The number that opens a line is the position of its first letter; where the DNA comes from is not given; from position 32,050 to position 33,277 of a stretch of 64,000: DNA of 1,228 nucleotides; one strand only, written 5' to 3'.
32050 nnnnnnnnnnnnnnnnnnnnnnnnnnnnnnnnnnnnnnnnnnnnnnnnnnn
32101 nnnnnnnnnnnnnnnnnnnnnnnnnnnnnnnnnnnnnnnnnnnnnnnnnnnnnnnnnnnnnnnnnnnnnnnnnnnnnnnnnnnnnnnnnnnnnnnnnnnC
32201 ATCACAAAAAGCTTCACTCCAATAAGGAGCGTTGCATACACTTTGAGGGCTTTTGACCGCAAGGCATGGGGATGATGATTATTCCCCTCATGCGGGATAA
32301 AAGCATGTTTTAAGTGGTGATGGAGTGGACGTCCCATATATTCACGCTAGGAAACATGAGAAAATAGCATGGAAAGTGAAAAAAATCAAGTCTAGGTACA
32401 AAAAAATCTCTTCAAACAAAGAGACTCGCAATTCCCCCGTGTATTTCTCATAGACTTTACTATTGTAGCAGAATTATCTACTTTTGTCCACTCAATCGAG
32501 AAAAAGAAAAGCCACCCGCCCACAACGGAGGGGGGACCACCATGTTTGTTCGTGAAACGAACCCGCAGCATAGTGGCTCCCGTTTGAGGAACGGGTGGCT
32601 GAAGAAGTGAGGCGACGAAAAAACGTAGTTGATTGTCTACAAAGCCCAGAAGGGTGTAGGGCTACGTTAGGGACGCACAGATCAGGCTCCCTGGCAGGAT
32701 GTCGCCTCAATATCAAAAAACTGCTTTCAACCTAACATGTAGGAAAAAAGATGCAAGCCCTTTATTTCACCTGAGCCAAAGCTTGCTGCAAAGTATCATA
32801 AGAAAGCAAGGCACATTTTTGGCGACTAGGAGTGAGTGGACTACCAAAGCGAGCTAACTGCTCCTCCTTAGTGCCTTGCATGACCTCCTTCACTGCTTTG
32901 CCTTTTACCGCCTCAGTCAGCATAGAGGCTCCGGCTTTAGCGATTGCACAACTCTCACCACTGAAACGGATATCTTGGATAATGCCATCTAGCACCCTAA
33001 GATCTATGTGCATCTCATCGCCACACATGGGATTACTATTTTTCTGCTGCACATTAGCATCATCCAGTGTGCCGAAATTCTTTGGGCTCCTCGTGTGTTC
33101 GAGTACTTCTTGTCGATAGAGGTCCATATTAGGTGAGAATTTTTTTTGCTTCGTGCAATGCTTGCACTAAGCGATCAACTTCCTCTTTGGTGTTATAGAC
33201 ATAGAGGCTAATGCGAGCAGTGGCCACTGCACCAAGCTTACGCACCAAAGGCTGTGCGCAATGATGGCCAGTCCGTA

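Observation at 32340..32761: Unassigned 420-nt intergenic region containing a compact multi-helix RNA-like structure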

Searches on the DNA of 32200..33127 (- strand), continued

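Call 40: search_with_rna_model(model_id=R1, sources=[window, L081, L082, L083, L084, L085, L086, L087, L088, L089, L090, L091, L092, L093, L094, L095, L096, L097, L098, L099, L100, L101, L102, L103, L104, L105, L106, L107, L108, L109, L110, L111, L112, L113, L114, L115, L116, L117, L118, L119, L120, L121, L122, L123, L124, L125, L126, L127, L128, L129, L130, L131, L132, L133, L134, L135, L136, L137, L138, L139, L140, L141, L142, L143, L144, L145, L146, L147, L148, L149, L150, L151, L152, L153, L154, L155, L156, L157, L158, L159, L160, L161, L162, L163, L164, L165, L166, L167, L168, L169, L170, L171, L172, L173, L174, L175, L176, L001, L012], max_evalue=10, show_alignments=5)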
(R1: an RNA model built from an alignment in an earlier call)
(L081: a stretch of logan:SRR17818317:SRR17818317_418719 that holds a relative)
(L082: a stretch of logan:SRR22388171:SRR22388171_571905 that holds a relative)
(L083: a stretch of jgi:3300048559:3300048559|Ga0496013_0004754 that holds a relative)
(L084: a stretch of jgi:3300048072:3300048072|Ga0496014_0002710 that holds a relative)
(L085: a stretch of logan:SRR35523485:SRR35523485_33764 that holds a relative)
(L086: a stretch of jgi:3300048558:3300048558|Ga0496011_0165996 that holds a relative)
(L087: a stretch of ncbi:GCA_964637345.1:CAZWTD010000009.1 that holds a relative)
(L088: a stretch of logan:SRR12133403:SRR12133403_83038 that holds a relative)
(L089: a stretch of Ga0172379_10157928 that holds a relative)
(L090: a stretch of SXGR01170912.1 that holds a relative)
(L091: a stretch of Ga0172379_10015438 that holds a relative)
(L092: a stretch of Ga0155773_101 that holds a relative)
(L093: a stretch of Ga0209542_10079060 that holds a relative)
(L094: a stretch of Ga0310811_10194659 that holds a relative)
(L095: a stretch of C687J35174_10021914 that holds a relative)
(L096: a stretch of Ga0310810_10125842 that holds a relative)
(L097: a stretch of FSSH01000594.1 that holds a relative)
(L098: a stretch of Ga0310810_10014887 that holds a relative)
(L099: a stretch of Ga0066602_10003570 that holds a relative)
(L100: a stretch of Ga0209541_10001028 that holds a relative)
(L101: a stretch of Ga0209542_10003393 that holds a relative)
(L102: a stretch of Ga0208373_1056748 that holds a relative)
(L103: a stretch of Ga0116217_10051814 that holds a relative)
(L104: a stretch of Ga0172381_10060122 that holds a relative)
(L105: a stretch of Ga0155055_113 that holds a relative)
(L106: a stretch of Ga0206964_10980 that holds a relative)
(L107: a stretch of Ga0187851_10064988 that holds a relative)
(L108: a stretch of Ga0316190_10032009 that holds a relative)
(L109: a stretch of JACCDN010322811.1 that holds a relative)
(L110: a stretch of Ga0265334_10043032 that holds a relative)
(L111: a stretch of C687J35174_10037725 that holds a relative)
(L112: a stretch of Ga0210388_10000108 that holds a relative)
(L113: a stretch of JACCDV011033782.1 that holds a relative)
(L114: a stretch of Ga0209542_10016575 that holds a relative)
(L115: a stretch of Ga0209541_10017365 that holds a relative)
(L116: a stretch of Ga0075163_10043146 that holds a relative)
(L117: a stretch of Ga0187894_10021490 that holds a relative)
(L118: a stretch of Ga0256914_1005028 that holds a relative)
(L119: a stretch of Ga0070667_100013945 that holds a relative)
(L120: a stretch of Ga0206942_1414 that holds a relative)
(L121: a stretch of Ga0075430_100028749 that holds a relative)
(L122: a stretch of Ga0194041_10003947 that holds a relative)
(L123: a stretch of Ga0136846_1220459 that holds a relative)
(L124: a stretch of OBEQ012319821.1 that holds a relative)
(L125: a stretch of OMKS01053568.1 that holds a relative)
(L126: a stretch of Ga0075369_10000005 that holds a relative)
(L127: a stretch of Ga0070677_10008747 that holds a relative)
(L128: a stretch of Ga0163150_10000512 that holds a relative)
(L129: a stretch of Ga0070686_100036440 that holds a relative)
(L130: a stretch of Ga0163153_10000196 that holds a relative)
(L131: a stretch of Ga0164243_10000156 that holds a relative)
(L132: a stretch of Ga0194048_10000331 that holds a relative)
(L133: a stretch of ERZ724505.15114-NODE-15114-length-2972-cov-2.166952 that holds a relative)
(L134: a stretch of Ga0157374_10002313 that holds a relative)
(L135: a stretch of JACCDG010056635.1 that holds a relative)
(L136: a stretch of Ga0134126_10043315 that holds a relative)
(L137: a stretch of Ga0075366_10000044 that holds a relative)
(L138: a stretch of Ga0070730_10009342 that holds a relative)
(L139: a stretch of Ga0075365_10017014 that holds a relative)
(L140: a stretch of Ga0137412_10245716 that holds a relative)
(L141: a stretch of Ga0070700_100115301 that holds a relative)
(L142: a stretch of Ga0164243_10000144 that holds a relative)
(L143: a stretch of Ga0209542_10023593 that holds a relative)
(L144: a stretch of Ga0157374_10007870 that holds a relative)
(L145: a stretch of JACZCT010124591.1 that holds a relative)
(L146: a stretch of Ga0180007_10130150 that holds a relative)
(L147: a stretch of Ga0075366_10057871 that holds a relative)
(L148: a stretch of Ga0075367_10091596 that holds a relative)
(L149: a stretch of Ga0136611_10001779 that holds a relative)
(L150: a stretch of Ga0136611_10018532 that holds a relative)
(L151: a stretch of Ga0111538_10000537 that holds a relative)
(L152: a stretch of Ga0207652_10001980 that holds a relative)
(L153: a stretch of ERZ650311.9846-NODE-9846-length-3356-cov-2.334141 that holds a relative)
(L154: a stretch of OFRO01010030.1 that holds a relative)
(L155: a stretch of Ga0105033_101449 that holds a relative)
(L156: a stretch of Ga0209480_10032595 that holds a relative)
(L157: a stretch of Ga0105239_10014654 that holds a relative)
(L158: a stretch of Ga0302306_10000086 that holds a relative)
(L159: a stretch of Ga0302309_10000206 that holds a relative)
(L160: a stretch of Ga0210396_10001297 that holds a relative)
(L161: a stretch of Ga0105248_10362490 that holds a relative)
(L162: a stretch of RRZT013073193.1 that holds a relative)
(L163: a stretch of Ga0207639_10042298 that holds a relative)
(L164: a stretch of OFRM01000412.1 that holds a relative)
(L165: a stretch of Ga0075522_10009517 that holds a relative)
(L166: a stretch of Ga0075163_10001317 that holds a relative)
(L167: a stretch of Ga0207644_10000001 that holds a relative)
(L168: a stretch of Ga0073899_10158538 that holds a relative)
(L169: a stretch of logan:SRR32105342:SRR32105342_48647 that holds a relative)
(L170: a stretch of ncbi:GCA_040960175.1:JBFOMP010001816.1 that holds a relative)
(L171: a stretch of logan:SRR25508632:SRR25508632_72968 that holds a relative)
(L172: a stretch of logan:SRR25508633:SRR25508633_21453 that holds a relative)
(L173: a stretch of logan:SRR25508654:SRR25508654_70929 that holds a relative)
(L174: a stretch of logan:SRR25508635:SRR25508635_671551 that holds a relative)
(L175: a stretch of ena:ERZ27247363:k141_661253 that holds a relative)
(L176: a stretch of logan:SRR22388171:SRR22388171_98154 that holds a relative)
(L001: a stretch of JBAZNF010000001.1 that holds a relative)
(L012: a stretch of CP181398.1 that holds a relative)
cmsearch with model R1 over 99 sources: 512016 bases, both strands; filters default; matches with E-value up to 10: 4.
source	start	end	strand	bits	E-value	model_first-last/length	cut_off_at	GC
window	32605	32712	-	135.8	3.7e-34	1-108/108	no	0.52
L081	765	872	+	132.8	2.4e-33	1-108/108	no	0.54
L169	218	325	+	125.1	3.3e-31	1-108/108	no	0.54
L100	5048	5129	-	11.5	7.6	1-108/108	no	0.61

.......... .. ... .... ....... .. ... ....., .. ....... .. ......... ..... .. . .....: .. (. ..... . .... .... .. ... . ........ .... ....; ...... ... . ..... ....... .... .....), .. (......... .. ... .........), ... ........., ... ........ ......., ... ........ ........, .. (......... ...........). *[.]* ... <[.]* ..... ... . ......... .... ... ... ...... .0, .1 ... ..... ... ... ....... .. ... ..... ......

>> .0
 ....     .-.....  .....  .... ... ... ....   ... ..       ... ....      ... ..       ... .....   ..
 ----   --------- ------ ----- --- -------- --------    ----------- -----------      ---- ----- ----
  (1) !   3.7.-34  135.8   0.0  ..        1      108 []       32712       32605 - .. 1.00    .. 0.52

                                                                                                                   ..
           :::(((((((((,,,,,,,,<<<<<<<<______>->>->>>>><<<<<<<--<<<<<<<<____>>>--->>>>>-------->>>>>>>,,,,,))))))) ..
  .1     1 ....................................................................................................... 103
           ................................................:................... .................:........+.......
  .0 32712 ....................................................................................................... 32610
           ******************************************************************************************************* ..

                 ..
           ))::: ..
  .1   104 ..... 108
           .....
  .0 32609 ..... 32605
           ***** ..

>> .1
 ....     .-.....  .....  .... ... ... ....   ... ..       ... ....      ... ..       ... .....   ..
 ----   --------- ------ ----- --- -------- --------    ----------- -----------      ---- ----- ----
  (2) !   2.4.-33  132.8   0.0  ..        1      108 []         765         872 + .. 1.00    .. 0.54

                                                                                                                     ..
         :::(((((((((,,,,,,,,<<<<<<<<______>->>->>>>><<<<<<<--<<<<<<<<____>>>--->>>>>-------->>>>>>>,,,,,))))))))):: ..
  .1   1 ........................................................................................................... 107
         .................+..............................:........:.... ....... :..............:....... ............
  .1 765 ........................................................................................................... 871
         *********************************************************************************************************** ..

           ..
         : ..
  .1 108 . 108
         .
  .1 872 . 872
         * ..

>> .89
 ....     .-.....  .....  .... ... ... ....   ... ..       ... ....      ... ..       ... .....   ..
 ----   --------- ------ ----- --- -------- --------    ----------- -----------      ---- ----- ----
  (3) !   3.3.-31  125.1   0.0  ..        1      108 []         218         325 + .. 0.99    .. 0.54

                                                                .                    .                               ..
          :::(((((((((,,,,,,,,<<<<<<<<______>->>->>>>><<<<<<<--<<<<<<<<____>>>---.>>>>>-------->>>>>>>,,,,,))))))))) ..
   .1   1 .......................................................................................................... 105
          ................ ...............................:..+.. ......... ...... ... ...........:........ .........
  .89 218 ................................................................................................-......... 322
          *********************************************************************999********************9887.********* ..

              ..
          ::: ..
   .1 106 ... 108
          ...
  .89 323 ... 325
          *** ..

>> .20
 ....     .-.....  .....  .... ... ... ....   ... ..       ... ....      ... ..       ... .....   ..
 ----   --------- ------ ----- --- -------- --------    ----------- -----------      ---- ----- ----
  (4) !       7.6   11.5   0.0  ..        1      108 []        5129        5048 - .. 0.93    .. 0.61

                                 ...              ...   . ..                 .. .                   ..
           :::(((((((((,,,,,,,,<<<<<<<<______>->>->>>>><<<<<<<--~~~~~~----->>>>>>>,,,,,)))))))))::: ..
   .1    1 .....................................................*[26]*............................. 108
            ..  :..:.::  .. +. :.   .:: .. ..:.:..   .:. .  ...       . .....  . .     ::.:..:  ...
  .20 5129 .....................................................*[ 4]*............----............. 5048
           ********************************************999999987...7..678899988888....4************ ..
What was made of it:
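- On Riboswitch / cis-regulatory leader: The domain A model R1 finds only the window, L081 and L169, and not L082 (call 40).
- The domain A core is not conserved between the window clade and L082 (call 40), unlike ligand-binding aptamers.
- Tried and rejected: The domain A covariance model found no new members and no paralog (call 40).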

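Call 66: search_dna_similar(query=window:32490-32745:-, collection=phages, mode=distant, max_evalue=0.01, max_rows=5)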
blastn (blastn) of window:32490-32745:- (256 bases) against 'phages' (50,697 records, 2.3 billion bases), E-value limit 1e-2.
No match.

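Call 67: search_dna_similar(query=window:32490-32745:-, collection=plasmids, mode=distant, max_evalue=0.01, max_rows=5)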
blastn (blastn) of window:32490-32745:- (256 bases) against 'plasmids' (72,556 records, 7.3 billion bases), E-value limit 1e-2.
No match.

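Call 69: build_rna_model(alignment_id=A7, structure=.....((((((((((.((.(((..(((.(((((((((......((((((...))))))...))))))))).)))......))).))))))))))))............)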
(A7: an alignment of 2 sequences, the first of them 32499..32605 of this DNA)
Model R2 built from alignment A7 (2 sequences, 108 columns); structure: as given.
model positions 108; base pairs 33; branch points 0; effective number of sequences 0.71; information 0.591 bits per position. Calibrated on 0.2 Mb of random sequence (short: E-values are rough).
structure used (alignment columns):
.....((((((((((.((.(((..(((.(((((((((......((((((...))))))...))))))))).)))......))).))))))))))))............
